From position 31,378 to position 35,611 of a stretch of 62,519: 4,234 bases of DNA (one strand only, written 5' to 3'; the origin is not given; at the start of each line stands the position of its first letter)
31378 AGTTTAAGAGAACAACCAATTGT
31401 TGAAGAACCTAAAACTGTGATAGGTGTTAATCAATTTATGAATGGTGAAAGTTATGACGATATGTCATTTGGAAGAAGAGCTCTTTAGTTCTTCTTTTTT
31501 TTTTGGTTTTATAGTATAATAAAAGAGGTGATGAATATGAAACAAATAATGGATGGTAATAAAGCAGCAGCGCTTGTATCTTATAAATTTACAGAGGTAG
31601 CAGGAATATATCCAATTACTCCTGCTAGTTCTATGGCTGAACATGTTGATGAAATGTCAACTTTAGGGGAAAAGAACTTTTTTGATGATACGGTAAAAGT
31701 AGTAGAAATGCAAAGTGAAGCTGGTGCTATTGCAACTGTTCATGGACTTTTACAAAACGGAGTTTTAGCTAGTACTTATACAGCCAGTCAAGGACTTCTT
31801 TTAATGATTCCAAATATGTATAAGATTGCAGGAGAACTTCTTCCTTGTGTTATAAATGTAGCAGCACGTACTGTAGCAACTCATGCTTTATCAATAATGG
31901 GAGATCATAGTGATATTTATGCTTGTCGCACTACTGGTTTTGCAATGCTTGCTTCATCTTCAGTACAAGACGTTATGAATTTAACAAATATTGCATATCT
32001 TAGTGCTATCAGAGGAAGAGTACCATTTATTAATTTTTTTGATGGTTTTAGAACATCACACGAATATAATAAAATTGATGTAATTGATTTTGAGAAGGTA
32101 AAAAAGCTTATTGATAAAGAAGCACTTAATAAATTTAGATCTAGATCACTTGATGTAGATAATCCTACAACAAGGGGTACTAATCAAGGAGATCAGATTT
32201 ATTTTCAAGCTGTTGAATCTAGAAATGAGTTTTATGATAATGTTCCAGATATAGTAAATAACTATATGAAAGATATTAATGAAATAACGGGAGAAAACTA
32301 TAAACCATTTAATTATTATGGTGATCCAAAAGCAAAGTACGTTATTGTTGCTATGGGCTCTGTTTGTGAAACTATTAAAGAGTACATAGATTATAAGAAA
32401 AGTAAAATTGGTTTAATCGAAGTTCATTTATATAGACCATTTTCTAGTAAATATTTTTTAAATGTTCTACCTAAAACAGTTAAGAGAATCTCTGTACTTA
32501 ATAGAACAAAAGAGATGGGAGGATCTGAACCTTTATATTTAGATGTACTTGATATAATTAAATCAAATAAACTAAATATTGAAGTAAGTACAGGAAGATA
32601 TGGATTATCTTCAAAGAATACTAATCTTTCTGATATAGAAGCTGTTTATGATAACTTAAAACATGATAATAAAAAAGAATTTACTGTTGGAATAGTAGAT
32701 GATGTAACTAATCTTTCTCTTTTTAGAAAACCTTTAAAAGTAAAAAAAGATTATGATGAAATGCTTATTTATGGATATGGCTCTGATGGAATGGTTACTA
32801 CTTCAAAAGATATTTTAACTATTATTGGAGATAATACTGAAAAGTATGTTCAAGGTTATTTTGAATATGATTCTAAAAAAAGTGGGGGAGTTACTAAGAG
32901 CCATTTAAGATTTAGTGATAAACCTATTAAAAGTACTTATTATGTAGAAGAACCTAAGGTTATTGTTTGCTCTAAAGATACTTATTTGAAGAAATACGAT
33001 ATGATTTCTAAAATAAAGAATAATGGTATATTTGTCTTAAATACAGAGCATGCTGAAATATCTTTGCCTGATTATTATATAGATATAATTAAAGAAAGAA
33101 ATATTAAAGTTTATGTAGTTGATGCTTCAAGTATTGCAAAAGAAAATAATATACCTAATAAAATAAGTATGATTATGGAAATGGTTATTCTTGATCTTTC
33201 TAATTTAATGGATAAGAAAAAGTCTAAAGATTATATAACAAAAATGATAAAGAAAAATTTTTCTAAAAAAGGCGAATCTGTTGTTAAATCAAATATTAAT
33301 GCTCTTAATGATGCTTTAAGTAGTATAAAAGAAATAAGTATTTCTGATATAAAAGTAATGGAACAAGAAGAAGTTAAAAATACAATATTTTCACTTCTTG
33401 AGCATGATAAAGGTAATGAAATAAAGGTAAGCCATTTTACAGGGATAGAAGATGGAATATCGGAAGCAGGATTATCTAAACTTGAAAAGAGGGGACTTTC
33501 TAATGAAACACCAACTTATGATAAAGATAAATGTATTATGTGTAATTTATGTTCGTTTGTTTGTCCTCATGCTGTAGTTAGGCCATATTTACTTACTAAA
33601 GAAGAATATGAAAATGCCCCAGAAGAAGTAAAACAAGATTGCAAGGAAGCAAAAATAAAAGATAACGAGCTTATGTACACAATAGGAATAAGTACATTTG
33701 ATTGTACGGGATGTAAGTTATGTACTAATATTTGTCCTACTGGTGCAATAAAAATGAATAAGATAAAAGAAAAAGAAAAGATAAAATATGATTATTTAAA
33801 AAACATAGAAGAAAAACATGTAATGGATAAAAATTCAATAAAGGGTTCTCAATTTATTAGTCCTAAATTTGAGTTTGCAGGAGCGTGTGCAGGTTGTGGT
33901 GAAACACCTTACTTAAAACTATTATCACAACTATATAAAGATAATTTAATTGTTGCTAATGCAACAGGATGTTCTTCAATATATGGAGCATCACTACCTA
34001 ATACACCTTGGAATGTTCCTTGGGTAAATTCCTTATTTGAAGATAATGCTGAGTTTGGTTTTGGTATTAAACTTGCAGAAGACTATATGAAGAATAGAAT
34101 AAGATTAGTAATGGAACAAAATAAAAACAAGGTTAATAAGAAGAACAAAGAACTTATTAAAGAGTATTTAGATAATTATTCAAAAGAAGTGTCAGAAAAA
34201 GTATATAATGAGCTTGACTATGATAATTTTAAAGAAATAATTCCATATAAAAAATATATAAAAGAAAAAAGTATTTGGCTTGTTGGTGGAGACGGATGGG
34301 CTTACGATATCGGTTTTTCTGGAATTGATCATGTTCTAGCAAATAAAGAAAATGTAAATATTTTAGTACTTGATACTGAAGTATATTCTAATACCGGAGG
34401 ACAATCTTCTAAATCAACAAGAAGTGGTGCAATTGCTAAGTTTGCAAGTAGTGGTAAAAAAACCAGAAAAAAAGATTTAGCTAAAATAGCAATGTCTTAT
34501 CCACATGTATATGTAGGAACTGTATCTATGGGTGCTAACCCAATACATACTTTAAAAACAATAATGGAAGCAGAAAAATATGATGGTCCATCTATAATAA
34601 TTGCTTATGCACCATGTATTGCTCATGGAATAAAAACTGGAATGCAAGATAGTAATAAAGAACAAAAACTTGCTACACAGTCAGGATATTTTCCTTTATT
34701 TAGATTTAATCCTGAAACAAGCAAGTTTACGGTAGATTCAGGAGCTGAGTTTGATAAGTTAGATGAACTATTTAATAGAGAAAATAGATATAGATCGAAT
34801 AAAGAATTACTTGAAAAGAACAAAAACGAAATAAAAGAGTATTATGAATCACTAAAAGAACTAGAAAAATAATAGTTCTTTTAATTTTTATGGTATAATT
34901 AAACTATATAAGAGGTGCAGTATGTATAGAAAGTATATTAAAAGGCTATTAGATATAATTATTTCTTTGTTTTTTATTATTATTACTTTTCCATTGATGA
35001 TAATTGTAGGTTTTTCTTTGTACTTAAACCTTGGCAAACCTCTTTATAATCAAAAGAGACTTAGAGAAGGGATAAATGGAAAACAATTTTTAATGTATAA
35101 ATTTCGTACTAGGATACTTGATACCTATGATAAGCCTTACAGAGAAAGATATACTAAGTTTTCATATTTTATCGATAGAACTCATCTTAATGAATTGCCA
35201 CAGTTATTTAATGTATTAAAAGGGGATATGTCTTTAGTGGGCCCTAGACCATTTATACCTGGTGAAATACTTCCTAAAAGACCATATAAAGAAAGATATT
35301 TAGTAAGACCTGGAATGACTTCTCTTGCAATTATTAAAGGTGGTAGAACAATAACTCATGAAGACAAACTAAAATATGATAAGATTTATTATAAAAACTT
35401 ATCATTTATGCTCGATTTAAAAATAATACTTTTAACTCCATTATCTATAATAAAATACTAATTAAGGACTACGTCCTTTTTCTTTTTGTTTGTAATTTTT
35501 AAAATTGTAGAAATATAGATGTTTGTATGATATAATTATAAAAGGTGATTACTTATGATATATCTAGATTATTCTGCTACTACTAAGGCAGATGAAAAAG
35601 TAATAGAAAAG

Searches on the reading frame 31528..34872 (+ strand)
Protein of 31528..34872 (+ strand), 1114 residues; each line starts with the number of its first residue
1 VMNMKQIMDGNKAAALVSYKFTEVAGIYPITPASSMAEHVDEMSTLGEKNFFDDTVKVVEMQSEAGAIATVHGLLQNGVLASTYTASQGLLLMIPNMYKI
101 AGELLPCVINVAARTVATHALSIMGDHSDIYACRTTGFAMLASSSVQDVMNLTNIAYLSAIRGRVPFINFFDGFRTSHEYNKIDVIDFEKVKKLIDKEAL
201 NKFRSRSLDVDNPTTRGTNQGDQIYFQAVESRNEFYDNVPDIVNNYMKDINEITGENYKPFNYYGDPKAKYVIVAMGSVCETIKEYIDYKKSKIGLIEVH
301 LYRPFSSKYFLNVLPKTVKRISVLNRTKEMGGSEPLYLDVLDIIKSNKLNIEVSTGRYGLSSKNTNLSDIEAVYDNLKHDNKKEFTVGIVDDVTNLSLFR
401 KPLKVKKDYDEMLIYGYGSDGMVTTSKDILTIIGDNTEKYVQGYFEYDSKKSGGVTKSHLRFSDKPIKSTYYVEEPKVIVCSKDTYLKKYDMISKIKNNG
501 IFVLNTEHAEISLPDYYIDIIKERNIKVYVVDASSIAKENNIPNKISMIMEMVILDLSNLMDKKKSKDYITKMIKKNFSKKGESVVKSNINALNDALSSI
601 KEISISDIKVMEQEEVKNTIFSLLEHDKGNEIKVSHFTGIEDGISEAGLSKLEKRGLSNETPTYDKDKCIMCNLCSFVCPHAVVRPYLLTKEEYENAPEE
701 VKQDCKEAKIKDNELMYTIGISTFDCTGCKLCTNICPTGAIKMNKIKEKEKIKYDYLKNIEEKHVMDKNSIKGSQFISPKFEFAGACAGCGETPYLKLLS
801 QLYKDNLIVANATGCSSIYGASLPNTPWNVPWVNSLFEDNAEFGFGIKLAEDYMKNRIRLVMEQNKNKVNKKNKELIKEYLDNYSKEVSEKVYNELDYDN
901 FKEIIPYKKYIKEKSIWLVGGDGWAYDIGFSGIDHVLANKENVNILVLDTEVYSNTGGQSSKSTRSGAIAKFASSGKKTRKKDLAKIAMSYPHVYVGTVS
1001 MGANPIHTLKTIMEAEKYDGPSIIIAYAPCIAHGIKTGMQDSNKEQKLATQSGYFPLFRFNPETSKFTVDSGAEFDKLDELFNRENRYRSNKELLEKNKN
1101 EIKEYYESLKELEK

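Call 81: search_protein_families(library=pfam, proteins=[window:31528-34872:+], max_evalue=0.00001)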
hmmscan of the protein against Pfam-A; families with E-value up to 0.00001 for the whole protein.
window:31528-34872:+ (1114 aa): 12 families
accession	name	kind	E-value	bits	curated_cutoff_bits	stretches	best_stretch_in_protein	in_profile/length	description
PF01855.24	POR_N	-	1.9e-71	240.9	27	1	21-248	6-231/231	Pyruvate flavodoxin/ferredoxin oxidoreductase, thiamine diP-bdg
PF01558.24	POR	-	2.4e-32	112.9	27.4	1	418-597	1-172/173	Pyruvate ferredoxin/flavodoxin oxidoreductase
PF17147.9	PFOR_II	-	2.9e-11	44.1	27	1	269-353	1-85/102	Pyruvate:ferredoxin oxidoreductase core domain II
PF12838.12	Fer4_7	-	1.6e-09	38.5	27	0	726-754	2-31/52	4Fe-4S dicluster domain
PF02775.26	TPP_enzyme_C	-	1.3e-08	35.2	21.9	1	913-1025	46-150/151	Thiamine pyrophosphate enzyme, C-terminal TPP binding domain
PF00037.32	Fer4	-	1.4e-08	34.6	21.1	0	724-742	6-24/24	4Fe-4S binding domain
PF14697.11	Fer4_21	-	1.5e-08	35.1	35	0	711-743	28-59/59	4Fe-4S dicluster domain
PF13484.11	Fer4_16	-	1.8e-08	35.5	30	0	726-767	2-33/66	4Fe-4S double cluster binding domain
PF13183.11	Fer4_8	-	4.9e-07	30.6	27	1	667-739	3-67/68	4Fe-4S dicluster domain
PF12837.12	Fer4_6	-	1.5e-06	28.3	25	0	662-683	2-23/24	4Fe-4S binding domain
PF13237.11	Fer4_10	-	4.8e-06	26.9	25.5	0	663-702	3-39/53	4Fe-4S dicluster domain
PF13187.11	Fer4_9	-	5.1e-06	26.9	27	0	668-741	1-52/52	4Fe-4S dicluster domain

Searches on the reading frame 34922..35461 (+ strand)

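Call 81: search_protein_families(library=pfam, proteins=[window:34922-35461:+], max_evalue=0.00001)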
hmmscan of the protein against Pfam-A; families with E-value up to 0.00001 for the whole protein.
window:34922-35461:+ (179 aa): 1 family
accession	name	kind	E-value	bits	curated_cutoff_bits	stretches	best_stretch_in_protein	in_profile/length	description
PF02397.22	Bac_transf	-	1.9e-46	158.3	27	1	7-177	1-178/179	Bacterial sugar transferase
